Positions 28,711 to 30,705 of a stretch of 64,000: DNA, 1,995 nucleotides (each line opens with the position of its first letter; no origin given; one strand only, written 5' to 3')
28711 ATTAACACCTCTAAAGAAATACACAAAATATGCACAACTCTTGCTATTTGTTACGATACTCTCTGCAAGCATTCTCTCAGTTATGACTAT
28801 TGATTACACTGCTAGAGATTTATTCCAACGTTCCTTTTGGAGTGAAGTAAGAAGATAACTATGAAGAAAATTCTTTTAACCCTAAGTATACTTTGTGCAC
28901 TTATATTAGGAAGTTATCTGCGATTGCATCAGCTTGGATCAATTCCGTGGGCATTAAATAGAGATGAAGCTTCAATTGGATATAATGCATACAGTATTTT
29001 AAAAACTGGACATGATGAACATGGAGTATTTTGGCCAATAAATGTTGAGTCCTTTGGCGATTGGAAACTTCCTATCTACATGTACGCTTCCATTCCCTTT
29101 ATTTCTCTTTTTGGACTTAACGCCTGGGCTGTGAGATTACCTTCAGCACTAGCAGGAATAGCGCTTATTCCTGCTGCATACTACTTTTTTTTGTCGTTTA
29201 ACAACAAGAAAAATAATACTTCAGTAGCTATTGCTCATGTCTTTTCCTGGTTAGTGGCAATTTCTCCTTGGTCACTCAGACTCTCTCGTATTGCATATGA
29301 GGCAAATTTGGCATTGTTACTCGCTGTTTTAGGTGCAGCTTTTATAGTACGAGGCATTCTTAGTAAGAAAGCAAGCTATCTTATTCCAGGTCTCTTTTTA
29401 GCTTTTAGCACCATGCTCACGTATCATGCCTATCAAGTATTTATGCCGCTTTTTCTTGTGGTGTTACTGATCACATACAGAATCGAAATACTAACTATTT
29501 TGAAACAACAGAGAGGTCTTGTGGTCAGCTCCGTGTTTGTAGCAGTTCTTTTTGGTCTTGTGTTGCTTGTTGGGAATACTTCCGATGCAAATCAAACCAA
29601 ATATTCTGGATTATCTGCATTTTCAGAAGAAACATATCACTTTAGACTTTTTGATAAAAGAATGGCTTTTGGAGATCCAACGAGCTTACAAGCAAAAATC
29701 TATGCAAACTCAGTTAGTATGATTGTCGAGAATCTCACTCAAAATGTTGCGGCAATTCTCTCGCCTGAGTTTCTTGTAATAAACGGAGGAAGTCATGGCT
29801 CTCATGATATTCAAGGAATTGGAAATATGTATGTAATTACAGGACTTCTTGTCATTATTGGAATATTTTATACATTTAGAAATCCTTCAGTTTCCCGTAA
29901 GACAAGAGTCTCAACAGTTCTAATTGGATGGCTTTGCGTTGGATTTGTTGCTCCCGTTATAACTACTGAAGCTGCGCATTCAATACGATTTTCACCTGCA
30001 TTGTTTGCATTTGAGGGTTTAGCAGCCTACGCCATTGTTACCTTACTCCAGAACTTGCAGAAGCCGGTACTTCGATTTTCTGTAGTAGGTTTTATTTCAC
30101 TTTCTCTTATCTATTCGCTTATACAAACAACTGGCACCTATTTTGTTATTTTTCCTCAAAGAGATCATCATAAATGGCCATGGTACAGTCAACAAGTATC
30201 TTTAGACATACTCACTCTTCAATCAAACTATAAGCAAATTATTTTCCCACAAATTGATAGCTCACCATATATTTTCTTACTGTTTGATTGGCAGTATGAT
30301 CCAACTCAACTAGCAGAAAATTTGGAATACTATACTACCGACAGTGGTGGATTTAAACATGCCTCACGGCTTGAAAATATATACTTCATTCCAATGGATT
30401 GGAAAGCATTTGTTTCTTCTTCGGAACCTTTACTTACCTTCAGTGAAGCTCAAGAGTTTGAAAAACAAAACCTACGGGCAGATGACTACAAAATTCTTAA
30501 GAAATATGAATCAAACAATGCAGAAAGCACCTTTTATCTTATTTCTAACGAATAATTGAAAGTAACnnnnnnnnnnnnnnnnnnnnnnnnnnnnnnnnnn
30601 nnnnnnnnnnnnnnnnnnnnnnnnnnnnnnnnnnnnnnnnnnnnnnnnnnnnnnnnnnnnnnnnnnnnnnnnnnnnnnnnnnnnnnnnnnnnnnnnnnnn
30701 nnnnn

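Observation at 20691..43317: Hyper-expanded array of lipid-carrier-dependent (GT-C) membrane glycosyltransferase paralogs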

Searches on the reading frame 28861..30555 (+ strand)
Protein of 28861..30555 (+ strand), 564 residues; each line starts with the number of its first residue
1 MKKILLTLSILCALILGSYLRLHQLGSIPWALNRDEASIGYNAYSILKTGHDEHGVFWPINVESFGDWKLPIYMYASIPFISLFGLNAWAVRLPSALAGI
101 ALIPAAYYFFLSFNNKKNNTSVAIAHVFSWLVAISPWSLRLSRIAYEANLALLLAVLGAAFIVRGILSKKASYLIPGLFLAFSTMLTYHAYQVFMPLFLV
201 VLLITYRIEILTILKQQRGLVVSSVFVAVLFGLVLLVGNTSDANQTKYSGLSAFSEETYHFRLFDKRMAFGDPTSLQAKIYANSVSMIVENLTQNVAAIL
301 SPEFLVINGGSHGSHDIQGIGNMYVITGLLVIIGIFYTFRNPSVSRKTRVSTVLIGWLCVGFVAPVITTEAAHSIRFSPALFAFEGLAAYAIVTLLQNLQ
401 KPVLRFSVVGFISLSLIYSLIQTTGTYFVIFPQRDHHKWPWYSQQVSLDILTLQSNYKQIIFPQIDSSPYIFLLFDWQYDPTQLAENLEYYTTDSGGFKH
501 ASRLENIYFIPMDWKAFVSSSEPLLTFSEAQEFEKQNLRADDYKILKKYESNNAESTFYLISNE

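Call 3: search_protein_families(library=pfam, proteins=[window:28861-30555:+], max_evalue=0.01)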
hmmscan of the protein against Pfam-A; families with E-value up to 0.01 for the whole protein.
window:28861-30555:+ (564 aa): 0 families

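Call 10: find_encoding_contigs(protein=window:28861-30555:+, flank=10000, max_places=6)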
Protein window:28861-30555:+ (564 aa): 24 contigs read that carry it; 3 places shown.
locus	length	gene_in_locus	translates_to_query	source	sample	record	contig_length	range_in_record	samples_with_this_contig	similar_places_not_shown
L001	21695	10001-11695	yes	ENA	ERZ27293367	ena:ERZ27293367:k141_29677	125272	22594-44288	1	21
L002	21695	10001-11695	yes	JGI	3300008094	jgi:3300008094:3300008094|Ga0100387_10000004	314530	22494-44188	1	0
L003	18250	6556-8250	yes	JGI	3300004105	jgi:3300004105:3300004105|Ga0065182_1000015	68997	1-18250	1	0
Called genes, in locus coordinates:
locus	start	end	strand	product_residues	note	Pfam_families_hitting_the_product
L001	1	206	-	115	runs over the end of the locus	PF10066:DUF2304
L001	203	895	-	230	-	PF00535:Glycos_transf_2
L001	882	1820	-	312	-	PF01073:3Beta_HSD, PF01370:Epimerase, PF02719:Polysacc_synt_2, PF04321:RmlD_sub_bind, PF05368:NmrA (weak), PF07993:NAD_binding_4 (faint), PF13460:NAD_binding_10, PF16363:GDP_Man_Dehyd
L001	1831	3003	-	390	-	-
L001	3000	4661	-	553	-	PF10131:PTPS_related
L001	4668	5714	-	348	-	PF13579:Glyco_trans_4_4 (faint), PF13439:Glyco_transf_4, PF00534:Glycos_transf_1, PF13692:Glyco_trans_1_4, PF20706:GT4-conflict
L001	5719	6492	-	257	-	PF00535:Glycos_transf_2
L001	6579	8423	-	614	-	-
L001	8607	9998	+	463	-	-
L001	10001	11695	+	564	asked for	-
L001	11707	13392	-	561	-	PF10131:PTPS_related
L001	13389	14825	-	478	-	PF13231:PMT_2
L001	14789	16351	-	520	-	-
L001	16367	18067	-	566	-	-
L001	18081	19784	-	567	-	-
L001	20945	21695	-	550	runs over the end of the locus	PF13231:PMT_2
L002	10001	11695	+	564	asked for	-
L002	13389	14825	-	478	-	PF13231:PMT_2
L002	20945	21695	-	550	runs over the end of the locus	PF13231:PMT_2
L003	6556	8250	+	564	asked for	-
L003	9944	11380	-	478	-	PF13231:PMT_2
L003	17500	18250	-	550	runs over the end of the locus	PF13231:PMT_2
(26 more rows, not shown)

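Call 11: search_protein_families(library=ncbifam, proteins=[window:28861-30555:+], max_evalue=0.1)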
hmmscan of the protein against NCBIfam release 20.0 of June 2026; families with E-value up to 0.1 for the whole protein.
window:28861-30555:+ (564 aa): 1 family
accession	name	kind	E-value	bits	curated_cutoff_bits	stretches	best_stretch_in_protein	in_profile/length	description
NF011886.0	PRK15359.1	equivalog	0.046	13.5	146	0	121-147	41-65/144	type III secretion system chaperone protein SscB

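Call 12: find_homologous_proteins(query=window:28861-30555:+, max_evalue=0.00001)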
Query window:28861-30555:+ (564 aa): 1371 proteins with E <= 0.00001 among 8000 candidates; the best 120 are listed.
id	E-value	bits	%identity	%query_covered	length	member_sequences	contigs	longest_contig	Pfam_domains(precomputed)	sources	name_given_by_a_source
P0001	0.0e+0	1243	99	100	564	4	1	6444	-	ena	-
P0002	6.5e-217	740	59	100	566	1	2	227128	-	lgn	-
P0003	5.6e-210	717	57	100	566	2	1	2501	-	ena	-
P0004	4.3e-206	704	57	100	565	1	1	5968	-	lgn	-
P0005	7.4e-192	657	52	98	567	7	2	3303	-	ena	-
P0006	2.8e-118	415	38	97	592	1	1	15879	-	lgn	-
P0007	1.4e-117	412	43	90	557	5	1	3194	-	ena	-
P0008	1.5e-117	412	43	90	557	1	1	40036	-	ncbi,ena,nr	ncbi:MAG: hypothetical protein COY80_04705 [Candidatus Pacebacteria bacterium CG_4_10_14_0_8_um_filt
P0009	1.6e-117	412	38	95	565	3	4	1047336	-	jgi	jgi:4-amino-4-deoxy-L-arabinose transferase-like glycosyltransferase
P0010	4.7e-117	411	39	100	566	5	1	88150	-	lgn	-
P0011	5.2e-116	407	41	88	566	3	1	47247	-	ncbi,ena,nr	ncbi:MAG: hypothetical protein GW941_01000 [Candidatus Pacebacteria bacterium]|nr:hypothetical prote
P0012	1.6e-115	405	39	97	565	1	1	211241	-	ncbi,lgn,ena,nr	ncbi:MAG: hypothetical protein OEX81_00285 [Candidatus Pacebacteria bacterium]|nr:hypothetical prote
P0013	1.8e-115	405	39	95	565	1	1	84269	-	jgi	-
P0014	1.5e-114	402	38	100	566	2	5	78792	-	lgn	-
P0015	2.4e-114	402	39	97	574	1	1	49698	-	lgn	-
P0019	7.5e-111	390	40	97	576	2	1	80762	PF02366.25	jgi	jgi:4-amino-4-deoxy-L-arabinose transferase-like glycosyltransferase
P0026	5.6e-104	367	39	90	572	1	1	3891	PF13231.13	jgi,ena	-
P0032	3.1e-101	358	37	99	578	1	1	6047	PF13231.13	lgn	-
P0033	6.4e-100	354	36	98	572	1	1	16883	PF13231.13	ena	-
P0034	2.5e-99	352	41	87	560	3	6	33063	PF02366.25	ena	-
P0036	8.0e-97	344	36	97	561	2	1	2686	PF02366.25,PF24677.2,PF24124.2,PF13231.13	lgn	-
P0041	5.7e-96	341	37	96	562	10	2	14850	PF13231.13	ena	-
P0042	3.7e-95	338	36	95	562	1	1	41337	PF13231.13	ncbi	-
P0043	1.1e-94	337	36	98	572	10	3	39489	PF13231.13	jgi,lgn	jgi:4-amino-4-deoxy-L-arabinose transferase-like glycosyltransferase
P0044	2.1e-93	332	36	96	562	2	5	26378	PF13231.13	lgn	-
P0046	8.4e-93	330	33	99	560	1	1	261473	PF13231.13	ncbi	-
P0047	5.5e-92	328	35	95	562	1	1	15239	PF13231.13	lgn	-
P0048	4.2e-91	325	37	93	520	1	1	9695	PF02366.25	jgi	jgi:hypothetical protein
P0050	2.4e-90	322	35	98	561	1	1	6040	PF13231.13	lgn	-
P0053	2.0e-88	316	36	99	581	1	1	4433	PF13231.13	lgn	-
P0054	3.6e-86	309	34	95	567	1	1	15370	PF02366.25,PF13231.13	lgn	-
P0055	2.7e-85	306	45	60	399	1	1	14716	PF13231.13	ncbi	-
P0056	1.9e-82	296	34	93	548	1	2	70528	PF02366.25,PF13231.13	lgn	-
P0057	4.5e-82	295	35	93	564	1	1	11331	PF02366.25,PF13231.13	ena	-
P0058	2.2e-81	293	35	93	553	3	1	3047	PF02366.25,PF13231.13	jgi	jgi:4-amino-4-deoxy-L-arabinose transferase-like glycosyltransferase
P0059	2.5e-81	293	34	90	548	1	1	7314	PF13231.13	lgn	-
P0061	2.2e-80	289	35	93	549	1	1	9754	PF02366.25,PF13231.13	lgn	-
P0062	3.1e-80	289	32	96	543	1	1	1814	PF02366.25,PF13231.13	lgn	-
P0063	7.7e-80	288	35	94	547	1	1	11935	PF13231.13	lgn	-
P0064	9.0e-80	287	35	100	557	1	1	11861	PF13231.13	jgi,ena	-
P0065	1.4e-79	287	34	91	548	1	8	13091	PF02366.25,PF13231.13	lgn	-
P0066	1.7e-79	287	36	91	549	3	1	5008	PF02366.25,PF13231.13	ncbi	-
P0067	3.0e-79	286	34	95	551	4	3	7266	PF02366.25,PF13231.13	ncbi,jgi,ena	-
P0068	3.3e-79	286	33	88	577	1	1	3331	PF13231.13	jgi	jgi:4-amino-4-deoxy-L-arabinose transferase-like glycosyltransferase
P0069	4.0e-79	285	35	88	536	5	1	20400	PF02366.25,PF13231.13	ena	-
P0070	5.2e-79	285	34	90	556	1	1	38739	PF02366.25,PF13231.13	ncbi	-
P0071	8.9e-79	284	34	93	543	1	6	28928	PF02366.25,PF13231.13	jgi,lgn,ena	-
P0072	1.1e-78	284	33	91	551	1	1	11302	PF13231.13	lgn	-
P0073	5.4e-78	282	34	91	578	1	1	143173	PF02366.25,PF13231.13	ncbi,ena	-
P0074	5.6e-78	282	33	93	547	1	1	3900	PF02366.25,PF13231.13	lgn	-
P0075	7.5e-78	281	35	88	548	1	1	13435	PF02366.25,PF13231.13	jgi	-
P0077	1.7e-77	280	33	94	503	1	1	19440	PF02366.25,PF13231.13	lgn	-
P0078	2.3e-77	280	35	94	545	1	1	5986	PF02366.25,PF13231.13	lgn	-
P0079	2.3e-77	279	34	96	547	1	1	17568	PF02366.25,PF13231.13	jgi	jgi:4-amino-4-deoxy-L-arabinose transferase-like glycosyltransferase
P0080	2.4e-77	279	35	91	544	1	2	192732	PF02366.25,PF13231.13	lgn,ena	-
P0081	2.7e-77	279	32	94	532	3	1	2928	PF02366.25,PF13231.13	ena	-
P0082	4.2e-77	279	36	94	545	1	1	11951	PF02366.25,PF13231.13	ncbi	-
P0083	5.2e-77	278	32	90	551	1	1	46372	PF13231.13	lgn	-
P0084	6.8e-77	278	33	91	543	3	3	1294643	PF02366.25,PF13231.13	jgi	jgi:4-amino-4-deoxy-L-arabinose transferase-like glycosyltransferase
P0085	1.0e-76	277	32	93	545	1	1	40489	PF02366.25,PF13231.13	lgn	-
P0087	1.2e-76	277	32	91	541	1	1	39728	PF02366.25,PF13231.13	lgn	-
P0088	1.3e-76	277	33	91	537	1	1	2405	PF02366.25,PF13231.13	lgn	-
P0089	1.4e-76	277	35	93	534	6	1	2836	PF02366.25,PF13231.13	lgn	-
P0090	2.1e-76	276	33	88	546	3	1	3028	PF02366.25,PF13231.13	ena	-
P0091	2.1e-76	276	33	96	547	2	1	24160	PF02366.25,PF13231.13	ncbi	-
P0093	2.4e-76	276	33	94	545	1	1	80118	PF02366.25,PF13231.13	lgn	-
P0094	2.5e-76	276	33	87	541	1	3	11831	PF02366.25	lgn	-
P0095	2.8e-76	276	36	94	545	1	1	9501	PF13231.13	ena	-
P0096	2.9e-76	276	36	94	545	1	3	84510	PF13231.13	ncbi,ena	-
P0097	3.5e-76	276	34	95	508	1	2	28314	PF02366.25,PF13231.13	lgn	-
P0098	4.8e-76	275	34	88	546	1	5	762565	PF02366.25,PF13231.13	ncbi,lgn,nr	ncbi:MAG: glycosyltransferase family 39 protein [Candidatus Levyibacteriota bacterium]|nr:MAG: glyco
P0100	6.0e-76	275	35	88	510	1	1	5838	PF02366.25,PF13231.13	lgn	-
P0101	6.2e-76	275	35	89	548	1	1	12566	PF02366.25,PF13231.13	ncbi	-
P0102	6.3e-76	275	32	97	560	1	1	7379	PF02366.25,PF13231.13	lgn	-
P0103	9.5e-76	274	34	89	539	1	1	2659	PF02366.25,PF13231.13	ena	-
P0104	1.3e-75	274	34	91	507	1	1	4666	PF02366.25,PF13231.13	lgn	-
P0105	1.7e-75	273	34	91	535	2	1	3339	PF02366.25,PF13231.13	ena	-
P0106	1.8e-75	273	34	91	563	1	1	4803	PF02366.25,PF13231.13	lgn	-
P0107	1.8e-75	273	35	94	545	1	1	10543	PF13231.13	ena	-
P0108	2.0e-75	273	35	90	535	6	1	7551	PF02366.25,PF13231.13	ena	-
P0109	2.4e-75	273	34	89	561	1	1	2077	PF02366.25,PF13231.13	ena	-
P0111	4.1e-75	272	34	91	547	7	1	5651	PF02366.25,PF13231.13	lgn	-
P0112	4.4e-75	272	35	94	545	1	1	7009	PF13231.13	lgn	-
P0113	4.5e-75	272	35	93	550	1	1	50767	PF02366.25,PF13231.13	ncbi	-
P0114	4.5e-75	272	34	88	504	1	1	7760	PF02366.25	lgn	-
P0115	4.7e-75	272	32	91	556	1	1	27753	PF02366.25,PF13231.13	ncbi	-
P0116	4.8e-75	272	34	88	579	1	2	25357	PF02366.25,PF13231.13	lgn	-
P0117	4.9e-75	272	32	90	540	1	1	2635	PF02366.25,PF13231.13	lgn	-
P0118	5.3e-75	272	33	92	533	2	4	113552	PF02366.25,PF13231.13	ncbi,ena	-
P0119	6.3e-75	271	33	94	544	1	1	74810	PF02366.25,PF13231.13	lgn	-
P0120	7.2e-75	271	34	91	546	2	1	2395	PF02366.25,PF13231.13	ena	-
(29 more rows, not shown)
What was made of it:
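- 28861..30555 (+): Core ArnT-like GT-C (564 aa), motif DE............ Homologs carry PF02366/PF13231 (call 12).
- On ArnT (GT83): Some sources name homologs 'ArnT family' (call 12).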

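Call 13: search_protein_families(library=pfam, proteins=[window:28861-30555:+], max_evalue=10)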
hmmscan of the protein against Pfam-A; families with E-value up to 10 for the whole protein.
window:28861-30555:+ (564 aa): 1 family
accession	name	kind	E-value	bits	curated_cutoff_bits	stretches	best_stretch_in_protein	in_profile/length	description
PF13231.12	PMT_2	-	0.012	16.2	26.1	1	80-228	13-156/160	Dolichyl-phosphate-mannose-protein mannosyltransferase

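Call 18: find_related_loci(query=window:28861-30555:+, collection=genome_contigs, flank=10000)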
Query window:28861-30555:+ (564 aa) in genome_contigs; peptide patterns used: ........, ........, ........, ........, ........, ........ (x = any residue, [..] = any of these).
44 stretches matched a pattern, but none encodes a relative of the query by tblastn (E <= 1e-3).
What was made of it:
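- Tried and rejected: A genome_contigs scan with the single protein 28861 found no relative (call 18).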

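Call 20: find_related_loci(query=A2, collection=genome_contigs, flank=10000)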
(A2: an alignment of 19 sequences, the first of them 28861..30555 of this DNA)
Query A2 (564 aa) in genome_contigs; peptide patterns used: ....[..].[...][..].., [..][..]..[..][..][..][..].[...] (x = any residue, [..] = any of these).
599 stretches matched a pattern (row limit reached: there are more); 587 encode a relative of the query (tblastn E <= 1e-3); the best 80 are kept; 80 distinct loci.
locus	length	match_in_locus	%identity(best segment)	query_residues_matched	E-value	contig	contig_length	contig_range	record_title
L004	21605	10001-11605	39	11-545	5e-119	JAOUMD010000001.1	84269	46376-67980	MAG: Candidatus Paceibacterota bacterium isolate 8_1_July_SF_Bin25 8_1_July_SF_Bin25_scaffold_57_c1, whole genome shotgu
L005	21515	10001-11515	43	5-509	6e-118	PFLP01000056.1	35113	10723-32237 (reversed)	MAG: Candidatus Pacebacteria bacterium CG_4_10_14_0_8_um_filter_42_14 CG_4_10_14_0.8_um_filter_scaffold_1240_c, whole ge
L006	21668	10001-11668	38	1-556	4e-109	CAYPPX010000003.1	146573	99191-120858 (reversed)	MAG TPA_asm: uncultured Pseudomonadales bacterium isolate SRP093185_co1_36 genome assembly, contig: NODE_15_length_14657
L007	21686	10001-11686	36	1-556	3e-102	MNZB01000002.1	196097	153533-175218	MAG: Candidatus Pacebacteria bacterium CG2_30_36_39 cg2_3.0_scaffold_6_c, whole genome shotgun sequence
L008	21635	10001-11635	37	15-556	8e-102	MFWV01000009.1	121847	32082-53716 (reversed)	MAG: Candidatus Pacebacteria bacterium RIFOXYA1_FULL_38_18 rifoxya1_full_scaffold_40, whole genome shotgun sequence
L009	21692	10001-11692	35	3-562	8e-99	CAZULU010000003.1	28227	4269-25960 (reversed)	MAG TPA_asm: uncultured Pseudomonadales bacterium isolate SRP193661_co1_10 genome assembly, contig: NODE_1726_length_282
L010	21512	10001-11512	37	14-514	2e-96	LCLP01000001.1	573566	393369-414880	MAG: Candidatus Pacebacteria bacterium GW2011_GWA1_46_10 UX28_C0001, whole genome shotgun sequence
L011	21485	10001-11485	37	1-510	5e-95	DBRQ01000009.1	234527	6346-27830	MAG TPA_asm: Candidatus Pacebacteria bacterium UBA1364 UBA1364_contig_680, whole genome shotgun sequence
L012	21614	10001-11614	36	21-554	2e-93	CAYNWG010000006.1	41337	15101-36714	MAG TPA_asm: uncultured Pseudomonadales bacterium isolate SRP286056_co1_440 genome assembly, contig: NODE_953_length_413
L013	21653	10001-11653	34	4-564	8e-89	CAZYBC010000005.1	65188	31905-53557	MAG TPA_asm: uncultured Pseudomonadales bacterium isolate SRP263991_co1_159 genome assembly, contig: NODE_353_length_651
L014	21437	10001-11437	35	20-510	4e-84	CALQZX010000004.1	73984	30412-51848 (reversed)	MAG: Parcubacteria group bacterium isolate MiH-14oct19-109 genome assembly, contig: MiH-14oct19-C480, whole genome shotg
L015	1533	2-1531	36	46-562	5e-88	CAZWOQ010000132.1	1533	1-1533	MAG TPA_asm: uncultured Pseudomonadales bacterium isolate SRP216815_co1_77 genome assembly, contig: NODE_115827_length_1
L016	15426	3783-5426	32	11-558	2e-80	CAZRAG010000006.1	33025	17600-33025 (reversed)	MAG TPA_asm: uncultured Pseudomonadales bacterium isolate SRP093185_co1_24 genome assembly, contig: NODE_623_length_3302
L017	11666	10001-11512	33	14-532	3e-78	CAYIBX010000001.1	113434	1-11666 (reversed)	MAG TPA_asm: uncultured Gammaproteobacteria bacterium isolate ERP119705_co18_370 genome assembly, contig: NODE_77_length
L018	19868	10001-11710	32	1-563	3e-76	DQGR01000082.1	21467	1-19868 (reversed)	MAG TPA_asm: Patescibacteria group bacterium isolate UBA10118 contig_22460, whole genome shotgun sequence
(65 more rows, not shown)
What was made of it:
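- Tried and rejected: The alignment-based scan was needed (call 20).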

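Call 28: search_solved_structures(query=A2, max_evalue=1)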
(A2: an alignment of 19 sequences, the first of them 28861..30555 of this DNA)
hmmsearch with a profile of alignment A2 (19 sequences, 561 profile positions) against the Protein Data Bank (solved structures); distinct sequences matched with E-value up to 1: 0.

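Call 41: predict_structure(alignment_id=A2)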
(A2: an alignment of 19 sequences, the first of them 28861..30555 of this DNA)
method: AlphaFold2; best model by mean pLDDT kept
length: 564 residues; sequences in the alignment: 19
mean_pLDDT: 89.2   pTM: 0.89
mean pLDDT of the five models: 89.2, 88.5, 88.2, 87.8, 87.2
residues with pLDDT >= 90: 356; 70-90: 178; 50-70: 30; < 50: 0
segments of 3 or more residues with pLDDT < 50: none
pLDDT, mean of each block of 10 residues (from residue 1): 83 97 90 91 95 86 79 95 96 96 96 79 93 94 89 97 92 91 92 93 93 86 83 76 64 79 91 92 90 91 88 78 94 89 63 92 87 89 95 92 95 96 93 82 93 95 90 95 92 79 95 93 94 88 94 85 93
secondary structure, 60 per line:
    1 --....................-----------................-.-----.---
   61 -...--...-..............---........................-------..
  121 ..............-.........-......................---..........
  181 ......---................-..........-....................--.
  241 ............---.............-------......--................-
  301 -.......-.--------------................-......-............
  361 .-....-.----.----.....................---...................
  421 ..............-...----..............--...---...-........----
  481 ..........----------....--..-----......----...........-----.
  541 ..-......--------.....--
elements in order: H3-22 H34-49 E62-64 E67-69 H71-84 H88-111 H119-134 H136-144 H146-167 H171-186 H190-205 H207-216 H218-237 H240-251 H256-268 H276-281 H284-299 H302-308 H325-340 H342-347 H349-361 H363-366 H378-398 H402-434 H443-456 E459-461 H469-476 H481-487 E488-490 E501-504 H514-519 E524-529 H530-534 E544-549 E558-562
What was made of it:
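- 28861..30555 (+): AF2 pLDDT 89.2 (call 41).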
